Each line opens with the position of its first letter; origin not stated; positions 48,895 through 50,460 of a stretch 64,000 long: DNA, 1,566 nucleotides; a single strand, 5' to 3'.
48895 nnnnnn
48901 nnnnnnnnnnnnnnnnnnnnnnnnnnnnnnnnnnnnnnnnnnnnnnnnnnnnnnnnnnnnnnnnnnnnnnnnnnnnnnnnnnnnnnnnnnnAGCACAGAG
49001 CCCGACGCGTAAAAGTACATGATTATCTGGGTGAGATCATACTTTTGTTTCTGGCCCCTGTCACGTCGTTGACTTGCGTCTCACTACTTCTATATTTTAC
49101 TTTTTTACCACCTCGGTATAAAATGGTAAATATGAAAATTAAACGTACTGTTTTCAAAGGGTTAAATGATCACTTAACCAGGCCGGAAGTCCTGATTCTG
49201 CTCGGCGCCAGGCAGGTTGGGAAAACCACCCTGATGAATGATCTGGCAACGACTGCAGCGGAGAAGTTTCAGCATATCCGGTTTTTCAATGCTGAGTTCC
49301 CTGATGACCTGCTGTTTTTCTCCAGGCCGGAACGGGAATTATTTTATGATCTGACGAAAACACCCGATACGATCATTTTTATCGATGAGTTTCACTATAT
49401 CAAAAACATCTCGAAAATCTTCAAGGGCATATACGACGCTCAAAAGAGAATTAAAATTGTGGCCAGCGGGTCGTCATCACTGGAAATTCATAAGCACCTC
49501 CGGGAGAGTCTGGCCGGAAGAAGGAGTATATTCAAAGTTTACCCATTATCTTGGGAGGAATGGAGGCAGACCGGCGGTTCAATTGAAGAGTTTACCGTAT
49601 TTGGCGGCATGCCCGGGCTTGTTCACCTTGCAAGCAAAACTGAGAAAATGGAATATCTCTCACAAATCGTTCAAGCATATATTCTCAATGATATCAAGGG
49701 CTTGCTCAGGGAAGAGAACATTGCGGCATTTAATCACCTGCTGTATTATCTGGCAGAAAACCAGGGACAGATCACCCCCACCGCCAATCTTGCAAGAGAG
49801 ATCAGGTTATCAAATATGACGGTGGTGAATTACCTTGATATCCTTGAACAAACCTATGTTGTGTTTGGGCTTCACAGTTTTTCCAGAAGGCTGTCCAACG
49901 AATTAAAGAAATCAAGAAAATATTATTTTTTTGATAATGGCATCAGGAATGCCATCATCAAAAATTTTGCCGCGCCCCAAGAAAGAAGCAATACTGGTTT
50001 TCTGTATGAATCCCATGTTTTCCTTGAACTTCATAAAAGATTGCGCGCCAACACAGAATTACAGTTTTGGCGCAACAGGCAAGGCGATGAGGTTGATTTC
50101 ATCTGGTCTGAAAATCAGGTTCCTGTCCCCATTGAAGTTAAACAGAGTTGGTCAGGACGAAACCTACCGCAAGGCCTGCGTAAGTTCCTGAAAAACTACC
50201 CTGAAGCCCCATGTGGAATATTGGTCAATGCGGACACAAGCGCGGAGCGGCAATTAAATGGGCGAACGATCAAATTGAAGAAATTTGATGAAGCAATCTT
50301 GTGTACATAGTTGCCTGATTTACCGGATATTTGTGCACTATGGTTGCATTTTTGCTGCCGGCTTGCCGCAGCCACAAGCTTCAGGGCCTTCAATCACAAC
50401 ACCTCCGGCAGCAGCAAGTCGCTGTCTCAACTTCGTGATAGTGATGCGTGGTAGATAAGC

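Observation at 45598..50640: Accessory islet of about 5 kb between the sulfatase and rhodanese-pyrF genes: MITE-bounded, partly AT-rich, carrying two paralogous AAA/DUF4143 ATPases, a DUF1640 coiled-coil protein and a hydrolase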

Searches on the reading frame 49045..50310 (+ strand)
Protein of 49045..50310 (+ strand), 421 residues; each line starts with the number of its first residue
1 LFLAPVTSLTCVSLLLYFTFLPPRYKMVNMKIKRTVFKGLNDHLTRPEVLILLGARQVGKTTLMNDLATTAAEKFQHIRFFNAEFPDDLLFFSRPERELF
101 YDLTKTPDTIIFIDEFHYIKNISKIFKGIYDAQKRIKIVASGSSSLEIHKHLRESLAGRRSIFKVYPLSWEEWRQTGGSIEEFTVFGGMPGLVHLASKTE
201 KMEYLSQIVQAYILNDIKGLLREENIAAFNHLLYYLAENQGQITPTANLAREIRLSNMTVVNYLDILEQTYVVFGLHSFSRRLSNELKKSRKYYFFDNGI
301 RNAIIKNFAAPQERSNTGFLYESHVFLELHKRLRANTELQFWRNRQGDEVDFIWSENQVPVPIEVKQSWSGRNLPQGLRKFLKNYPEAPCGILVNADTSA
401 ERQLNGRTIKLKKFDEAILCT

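Call 3: search_protein_families(library=pfam, proteins=[window:49045-50310:+], max_evalue=0.01)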
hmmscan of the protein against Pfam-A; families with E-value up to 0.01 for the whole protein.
window:49045-50310:+ (421 aa): 10 families
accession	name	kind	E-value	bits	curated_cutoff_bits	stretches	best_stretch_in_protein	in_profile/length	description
PF13635.12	DUF4143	-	1.9e-34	119.1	28.1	1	215-367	2-159/160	Domain of unknown function (DUF4143)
PF13173.12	AAA_14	-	3e-28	98.8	27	1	48-172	3-127/129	AAA domain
PF13191.12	AAA_16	-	0.00019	22.4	32.6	1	45-88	22-63/167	AAA ATPase domain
PF00004.35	AAA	-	0.00029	21.7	21.2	1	51-121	2-71/131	ATPase family associated with various cellular activities (AAA)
PF25199.1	nSTAND_NTPase5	-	0.00037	20.8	34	1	32-141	24-131/145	Novel STAND NTPase 5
PF20720.3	nSTAND3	-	0.00049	20.3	27.2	1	37-100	7-69/155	Novel STAND NTPase 3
PF08279.18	HTH_11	-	0.0037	17.5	25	0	231-270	4-42/55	HTH domain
PF13401.12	AAA_22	-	0.0057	17.4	27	0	48-77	6-33/130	AAA domain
PF00910.28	RNA_helicase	-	0.0087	17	21.5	0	51-120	2-62/105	RNA helicase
PF13481.12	AAA_25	-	0.0093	16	27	0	41-73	27-59/195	AAA domain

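Call 4: search_protein_families(library=padloc, proteins=[window:49045-50310:+], max_evalue=0.01)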
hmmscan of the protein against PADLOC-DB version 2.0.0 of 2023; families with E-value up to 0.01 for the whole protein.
window:49045-50310:+ (421 aa): 9 families
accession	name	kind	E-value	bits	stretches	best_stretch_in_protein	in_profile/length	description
PDLC04789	PDC-S01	-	1.5e-89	298.7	1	30-393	1-364/375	-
PDLC04787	PDC-S01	-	9.5e-54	180.8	1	27-404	6-394/412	-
PDLC04790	PDC-S01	-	1.3e-52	177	1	27-386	5-387/422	-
PDLC04791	PDC-S01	-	2.5e-45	152.8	1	32-406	2-388/395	-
PDLC04788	PDC-S01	-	8.7e-29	98.7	2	180-401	180-413/448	-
PDLC04786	PDC-S01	-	1.2e-27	94.8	2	30-173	1-153/439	-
PDLC04792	PDC-S01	-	4.1e-22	76.4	2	32-176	2-154/452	-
PDLC03838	DolB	-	0.00012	19.5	1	30-121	149-243/375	-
PDLC04140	mad8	-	0.00036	18.1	1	36-84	16-66/314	mads_8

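Call 31: search_solved_structures(query=window:49123-50310:+, max_evalue=0.01)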
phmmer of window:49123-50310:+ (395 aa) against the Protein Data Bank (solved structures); distinct sequences matched with E-value up to 0.01: 0.

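Call 42: search_protein_families(library=ncbifam, proteins=[window:49123-50310:+], max_evalue=0.01)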
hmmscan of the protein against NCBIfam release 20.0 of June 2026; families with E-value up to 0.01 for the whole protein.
window:49123-50310:+ (395 aa): 0 families

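Call 43: search_protein_families(library=phrogs, proteins=[window:49123-50310:+], max_evalue=0.001)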
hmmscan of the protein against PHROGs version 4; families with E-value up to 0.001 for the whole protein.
window:49123-50310:+ (395 aa): 0 families

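Call 49: find_homologous_proteins(query=window:49123-50310:+, max_evalue=1e-10)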
Query window:49123-50310:+ (395 aa): 5051 proteins with E <= 1e-10 among 8000 candidates; the best 120 are listed.
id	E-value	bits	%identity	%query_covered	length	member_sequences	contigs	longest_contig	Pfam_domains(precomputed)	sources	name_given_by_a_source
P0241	2.8e-264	894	100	100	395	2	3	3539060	PF13173.13,PF13635.13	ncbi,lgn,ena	-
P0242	2.1e-205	700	99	80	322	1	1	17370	PF13173.13,PF13635.13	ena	-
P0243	2.9e-193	660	73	99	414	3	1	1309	PF13173.13,PF13635.13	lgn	-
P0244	1.1e-186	638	70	99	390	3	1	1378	PF13173.13,PF13635.13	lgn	-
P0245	2.3e-170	585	66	98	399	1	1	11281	PF13173.13,PF13635.13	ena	-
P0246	2.7e-167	575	66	98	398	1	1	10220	PF13173.13,PF13635.13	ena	-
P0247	1.4e-162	559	63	98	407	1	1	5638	PF13173.13,PF13635.13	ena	-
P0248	1.1e-160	553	62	99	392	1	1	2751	PF13173.13,PF13635.13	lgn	-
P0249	2.0e-160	552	61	98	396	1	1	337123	PF13173.13,PF13635.13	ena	-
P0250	1.6e-159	549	61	98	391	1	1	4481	PF13173.13,PF13635.13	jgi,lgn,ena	-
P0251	2.0e-159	549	61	98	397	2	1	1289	PF13173.13,PF13635.13,PF25199.2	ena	-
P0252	5.1e-159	547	62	98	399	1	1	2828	PF13173.13,PF13635.13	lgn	-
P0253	3.9e-158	544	61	98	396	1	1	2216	PF13173.13,PF13635.13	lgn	-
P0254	5.5e-158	544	60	98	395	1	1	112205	PF13173.13,PF13635.13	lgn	-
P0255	1.6e-157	542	62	98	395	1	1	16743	PF13173.13,PF13635.13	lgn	-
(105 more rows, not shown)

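Call 50: find_encoding_contigs(protein=P0245, flank=5000, max_places=2)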
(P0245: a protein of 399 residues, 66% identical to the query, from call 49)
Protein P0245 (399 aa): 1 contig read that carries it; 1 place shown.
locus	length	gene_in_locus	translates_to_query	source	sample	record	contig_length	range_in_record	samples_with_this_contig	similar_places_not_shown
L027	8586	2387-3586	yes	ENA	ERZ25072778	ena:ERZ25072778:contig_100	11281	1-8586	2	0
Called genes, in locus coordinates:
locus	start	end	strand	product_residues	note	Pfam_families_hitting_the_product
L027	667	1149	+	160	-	PF00483:NTP_transferase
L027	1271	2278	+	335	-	-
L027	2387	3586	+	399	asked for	PF13173:AAA_14, PF13635:DUF4143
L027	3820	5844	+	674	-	-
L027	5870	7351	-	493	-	-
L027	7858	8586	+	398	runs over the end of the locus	-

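Call 51: find_encoding_contigs(protein=P0249, flank=5000, max_places=2)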
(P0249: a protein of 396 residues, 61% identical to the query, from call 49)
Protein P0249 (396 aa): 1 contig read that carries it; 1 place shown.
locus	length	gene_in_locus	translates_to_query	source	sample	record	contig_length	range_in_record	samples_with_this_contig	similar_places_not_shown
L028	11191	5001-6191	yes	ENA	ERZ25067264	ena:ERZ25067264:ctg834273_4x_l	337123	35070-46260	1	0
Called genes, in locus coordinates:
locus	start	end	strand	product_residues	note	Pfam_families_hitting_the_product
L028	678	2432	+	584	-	PF08719:NADAR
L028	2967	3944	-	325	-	PF20030:bpMoxR, PF07726:AAA_3, PF07728:AAA_5, PF17863:AAA_lid_2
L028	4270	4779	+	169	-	-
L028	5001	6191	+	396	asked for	PF13173:AAA_14, PF13635:DUF4143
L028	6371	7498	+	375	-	PF02661:Fic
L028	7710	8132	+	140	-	PF12796:Ank_2, PF13857:Ank_5 (weak), PF13637:Ank_4, PF00023:Ank, PF13606:Ank_3 (weak)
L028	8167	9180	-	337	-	-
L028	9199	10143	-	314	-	-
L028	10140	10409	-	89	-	-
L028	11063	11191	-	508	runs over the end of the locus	PF02874:ATP-synt_ab_N, PF00006:ATP-synt_ab, PF00306:ATP-synt_ab_C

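Call 56: search_dna_similar(query=window:49123-50310:+, collection=plasmids, mode=protein, max_rows=12)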
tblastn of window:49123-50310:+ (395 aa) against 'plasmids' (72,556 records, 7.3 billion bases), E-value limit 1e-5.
Records with a match: 534; places in all: 571; records where one place covers at least 80% of the query: 310.
Best place of each record, by identity: <60% 534.
By first word of the organism name: Acinetobacter 170; Rhizobium 68; Agrobacterium 41; Moraxella 39; Thermus 18; Sinorhizobium 13; Bacteroides 9; Ensifer 8; Enterococcus 7; Sulfitobacter 7; and 87 more.
By predicted mobility (MOB-suite, as given by PLSDB): non-mobilizable 211; conjugative 162; mobilizable 161.
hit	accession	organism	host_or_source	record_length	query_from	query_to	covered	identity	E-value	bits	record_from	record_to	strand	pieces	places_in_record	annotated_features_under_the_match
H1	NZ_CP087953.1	Desulfosarcina sp. BuS5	-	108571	3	368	93%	32.2%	1e-44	172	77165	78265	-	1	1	ATP-binding protein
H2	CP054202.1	Bacteroides uniformis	Homo sapiens,whole organism,feces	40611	1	368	92%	31.3%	4e-34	172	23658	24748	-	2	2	record has no annotation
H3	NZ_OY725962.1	Bacteroides finegoldii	-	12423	6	362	90%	30.6%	1e-39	157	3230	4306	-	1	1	ATP-binding protein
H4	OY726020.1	Phocaeicola massiliensis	-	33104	6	362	90%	30.6%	2e-39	157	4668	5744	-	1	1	none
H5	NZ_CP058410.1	Trichlorobacter lovleyi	whole genome,river sediment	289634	2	367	93%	29.8%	1e-40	160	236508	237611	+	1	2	ATP-binding protein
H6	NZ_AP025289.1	Treponema saccharophilum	-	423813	6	327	82%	31.7%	1e-39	158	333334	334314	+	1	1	ATP-binding protein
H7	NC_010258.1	Coxiella burnetii 'MSU Goat Q177'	-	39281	4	371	93%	27.6%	3e-20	100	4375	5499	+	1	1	ATP-binding protein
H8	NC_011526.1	Coxiella burnetii CbuK_Q154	-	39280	4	371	93%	27.6%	3e-20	100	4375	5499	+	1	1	ATP-binding protein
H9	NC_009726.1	Coxiella burnetii Dugway 5J108-111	-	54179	4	371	93%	27.5%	1e-20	101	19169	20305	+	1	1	ATP-binding protein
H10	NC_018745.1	Emticicia oligotrophica DSM 17448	warm spring water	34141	4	353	89%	28.7%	3e-20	100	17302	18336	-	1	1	ATP-binding protein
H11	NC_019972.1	Methanomethylovorans hollandica DSM 15978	-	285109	14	386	94%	26.8%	5e-24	111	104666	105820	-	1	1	ATP-binding protein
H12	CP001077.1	Rhizobium etli CIAT 652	-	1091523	4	355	89%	27.5%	3e-21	103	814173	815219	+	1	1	hypothetical conserved protein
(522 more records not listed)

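Call 57: search_dna_similar(query=window:49123-50310:+, collection=phages, mode=protein, max_rows=10)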
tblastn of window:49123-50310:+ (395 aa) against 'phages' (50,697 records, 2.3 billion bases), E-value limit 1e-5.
Records with a match: 21; places in all: 21; records where one place covers at least 80% of the query: 10.
Best place of each record, by identity: <60% 21.
By first word of the organism name: Bacteriophage 17; Listeria 2; Acinetobacter 2.
By host as written in the record: - 19; Listeria monocytogenes 2.
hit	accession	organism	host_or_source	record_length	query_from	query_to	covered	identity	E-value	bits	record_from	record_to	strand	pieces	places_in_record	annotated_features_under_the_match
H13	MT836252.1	Bacteriophage sp.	human fecal samples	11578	3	368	93%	32.6%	2e-43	167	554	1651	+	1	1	record has no annotation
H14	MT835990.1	Bacteriophage sp.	human fecal samples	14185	2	355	90%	26.6%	3e-16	87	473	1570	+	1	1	record has no annotation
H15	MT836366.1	Bacteriophage sp.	human fecal samples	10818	23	344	82%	27.0%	7e-24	109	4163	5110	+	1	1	record has no annotation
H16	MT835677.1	Bacteriophage sp.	human fecal samples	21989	23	344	82%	26.7%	1e-24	112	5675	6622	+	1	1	record has no annotation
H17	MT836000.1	Bacteriophage sp.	human fecal samples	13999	22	342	81%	26.1%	3e-15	84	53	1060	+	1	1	record has no annotation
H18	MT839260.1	Bacteriophage sp.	human fecal samples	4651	24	347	82%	25.7%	1e-14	82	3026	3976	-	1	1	record has no annotation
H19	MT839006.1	Bacteriophage sp.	human fecal samples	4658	4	337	85%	24.1%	3e-15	84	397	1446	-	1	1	record has no annotation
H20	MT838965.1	Bacteriophage sp.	human fecal samples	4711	23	388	93%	21.7%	8e-10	67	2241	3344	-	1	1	record has no annotation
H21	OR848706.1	Listeria phage LM 4-14-1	Listeria monocytogenes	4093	25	306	71%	27.2%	2e-14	81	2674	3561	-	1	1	record has no annotation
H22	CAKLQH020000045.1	Acinetobacter phage MD-2021a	not known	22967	1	306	77%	23.9%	1e-13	79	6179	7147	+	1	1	Uncharacterised protein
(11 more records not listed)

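Call 72: predict_structure(alignment_id=A2)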
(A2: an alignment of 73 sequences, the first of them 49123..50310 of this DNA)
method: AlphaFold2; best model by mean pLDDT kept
length: 395 residues; sequences in the alignment: 73
mean_pLDDT: 91.4   pTM: 0.90
mean pLDDT of the five models: 91.4, 91.3, 91.3, 90.6, 89.9
residues with pLDDT >= 90: 308; 70-90: 74; 50-70: 9; < 50: 4
segments of 3 or more residues with pLDDT < 50: none
pLDDT, mean of each block of 10 residues (from residue 1): 81 95 93 95 94 95 95 96 95 89 94 84 65 92 95 95 94 96 82 81 93 92 92 92 92 87 91 96 94 95 94 95 97 96 88 95 95 90 94 69
secondary structure, 60 per line:
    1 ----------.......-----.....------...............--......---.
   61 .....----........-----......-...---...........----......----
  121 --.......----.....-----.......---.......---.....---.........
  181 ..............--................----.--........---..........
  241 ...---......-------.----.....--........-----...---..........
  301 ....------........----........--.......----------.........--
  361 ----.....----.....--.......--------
elements in order: H11-17 E23-27 H34-48 E51-56 H60-65 H70-77 E83-88 H96-106 E111-116 H123-129 E134-138 H144-150 H154-160 H164-168 H172-194 H197-212 H220-227 H231-243 E247-252 E265-269 H272-279 H291-304 E311-318 E323-330 E333-339 H350-358 E365-369 E374-378 E381-387

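Call 74: fold_search(model_id=the predicted structure, library=pdb)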
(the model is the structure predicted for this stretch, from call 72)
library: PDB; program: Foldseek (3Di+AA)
matches with E <= 10: 1908; with E <= 0.001: 415
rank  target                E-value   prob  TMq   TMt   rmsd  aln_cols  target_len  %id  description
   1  2qby_A                8.5e-08  1.00  0.36  0.38   9.0       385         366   12  Crystal structure of a heterodimer of Cdc6/Orc1 initiators bound to origin DNA (from S. solfataricus) (released 2007-09-11)
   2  9ri9_B                1.3e-07  1.00  0.44  0.22   7.1       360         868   15  Cryo-EM structure of the tomato NRC3 hexameric resistosome (released 2025-07-23)
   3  3sfz                  2.0e-07  1.00  0.31  0.12  17.5       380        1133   14  Crystal structure of full-length murine Apaf-1 (released 2011-08-24)
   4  9dx4_B                3.5e-07  1.00  0.32  0.40   8.7       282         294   14  EcRuvB T102R mutant (released 2026-01-21)
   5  3pfi_B                5.5e-07  1.00  0.34  0.44   9.8       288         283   13  2.7 Angstrom resolution crystal structure of a probable holliday junction DNA helicase (ruvB) from Campylobacter jejun (released 2010-11-10)
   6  9dx4_C                9.7e-07  1.00  0.32  0.41  11.3       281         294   16  EcRuvB T102R mutant (released 2026-01-21)
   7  8thb_C                1.4e-06  1.00  0.29  0.35  10.7       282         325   13  Structure of the Saccharomyces cerevisiae PCNA clamp unloader Elg1-RFC complex (released 2024-05-22)
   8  8bob_C                1.8e-06  1.00  0.34  0.33  16.8       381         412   10  Structural basis for negative regulation of the maltose system (released 2023-10-18)
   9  9dx5_A                2.0e-06  1.00  0.31  0.39   9.0       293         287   14  EcRuvB T102R hexamer assembly (released 2026-01-21)
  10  9dx4_D                2.4e-06  1.00  0.33  0.41   8.7       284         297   14  EcRuvB T102R mutant (released 2026-01-21)
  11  9p07_A                2.4e-06  1.00  0.28  0.23  17.8       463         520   11  Cryo-EM structure of S. Mansoni p97 bound to compound 804 (released 2025-08-13)
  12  8dr0_C                2.5e-06  1.00  0.31  0.36  10.3       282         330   16  Closed state of RFC:PCNA bound to a 3' ss/dsDNA junction (released 2022-08-24)
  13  1l8q                  2.5e-06  1.00  0.28  0.33  12.1       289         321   14  CRYSTAL STRUCTURE OF DNA REPLICATION INITIATION FACTOR (released 2002-09-25)
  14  9p02_A                2.8e-06  1.00  0.30  0.24  18.6       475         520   11  Cryo-EM structure of S. Mansoni p97 bound to compound 739 (released 2025-08-13)
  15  1z6t_B                3.0e-06  1.00  0.30  0.21  19.1       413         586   13  Structure of the apoptotic protease-activating factor 1 bound to ADP (released 2005-04-19)
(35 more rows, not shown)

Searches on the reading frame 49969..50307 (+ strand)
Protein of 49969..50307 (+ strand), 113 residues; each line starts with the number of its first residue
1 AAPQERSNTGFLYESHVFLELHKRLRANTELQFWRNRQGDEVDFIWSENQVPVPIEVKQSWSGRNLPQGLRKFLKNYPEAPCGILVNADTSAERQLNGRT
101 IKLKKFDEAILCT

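Call 106: predict_structure(alignment_id=A8)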
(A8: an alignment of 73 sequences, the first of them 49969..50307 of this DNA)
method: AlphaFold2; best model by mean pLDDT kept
length: 113 residues; sequences in the alignment: 73
mean_pLDDT: 90.7   pTM: 0.83
mean pLDDT of the five models: 90.7, 89.6, 89.3, 88.9, 87.9
residues with pLDDT >= 90: 83; 70-90: 23; 50-70: 6; < 50: 1
segments of 3 or more residues with pLDDT < 50: none
pLDDT, mean of each block of 10 residues (from residue 1): 70 93 96 92 96 95 91 94 95 93 91 64
secondary structure, 60 per line:
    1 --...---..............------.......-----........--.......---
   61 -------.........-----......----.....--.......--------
elements in order: H9-22 E29-35 E41-48 E51-57 H68-76 E82-87 E92-96 E99-105

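Call 108: fold_search(model_id=the predicted structure, library=pdb)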
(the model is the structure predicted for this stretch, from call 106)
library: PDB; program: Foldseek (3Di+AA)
matches with E <= 10: 766; with E <= 0.001: 4
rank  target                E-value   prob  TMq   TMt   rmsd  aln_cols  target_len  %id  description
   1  6hz4_N                1.2e-04  1.00  0.50  0.40   5.7       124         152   14  Structure of McrBC without DNA binding domains (one half of the full complex) (released 2019-07-24)
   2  7vsr_M                4.8e-04  1.00  0.49  0.23   6.0       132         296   14  Structure of McrBC (stalkless mutant) (released 2023-02-15)
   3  6p4o_D                7.5e-04  1.00  0.48  0.15   4.6        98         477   16  Complex of XPB helicase with Bax1 endonuclease from Sulfurisphaera tokodaii at 3.15 Angstroms resolution (released 2020-06-03)
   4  6hz4_M                9.2e-04  1.00  0.56  0.23   5.0       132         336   14  Structure of McrBC without DNA binding domains (one half of the full complex) (released 2019-07-24)
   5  6ut6_G                1.0e-03  1.00  0.55  0.22   4.4       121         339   14  Cryo-EM structure of the Escherichia coli McrBC complex (released 2020-10-21)
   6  8q44_B                1.4e-03  1.00  0.57  0.18   5.5       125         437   13  Crystal structure of cA4-bound Can2 (E364R) in complex with oligo-T DNA (released 2023-11-22)
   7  6p4o_F                1.4e-03  0.99  0.44  0.14   5.2       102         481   13  Complex of XPB helicase with Bax1 endonuclease from Sulfurisphaera tokodaii at 3.15 Angstroms resolution (released 2020-06-03)
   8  6p4w_B                4.1e-03  0.99  0.44  0.17   5.3        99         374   11  XPB helicase in a complex with truncated Bax1 from Sulfurisphaera tokodaii at 2.96 Angstrom resolution (released 2020-06-03)
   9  6p4f_B                5.0e-03  0.99  0.51  0.20   4.7       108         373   10  Crystal structure of the XPB-Bax1-forked DNA ternary complex (released 2020-06-17)
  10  8q3z_A                5.3e-03  1.00  0.54  0.17   5.7       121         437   12  Crystal structure of cA4-bound Can2 from Thermoanaerobacter brockii (released 2023-11-22)
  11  8q42_B                5.3e-03  1.00  0.53  0.17   5.7       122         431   13  Crystal structure of cA4-bound Can2 (E341A) in complex with oligo-A DNA (released 2023-11-22)
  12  2p14                  6.1e-03  1.00  0.61  0.40   5.8       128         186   11  Crystal structure of small subunit (R.BspD6I2) of the heterodimeric restriction endonuclease R.BspD6I (released 2008-03-11)
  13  6p4o_B                6.9e-03  0.99  0.51  0.16   4.6       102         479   16  Complex of XPB helicase with Bax1 endonuclease from Sulfurisphaera tokodaii at 3.15 Angstroms resolution (released 2020-06-03)
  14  8q43_A                7.8e-03  0.99  0.53  0.17   5.7       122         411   13  Crystal structure of cA4-bound Can2 (E341A) in complex with oligo-C DNA (released 2023-11-22)
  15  8q41_A                8.4e-03  0.99  0.52  0.17   5.8       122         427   13  Crystal structure of Can2 (E341A) bound to cA4 and TTTAAA ssDNA (released 2023-11-22)
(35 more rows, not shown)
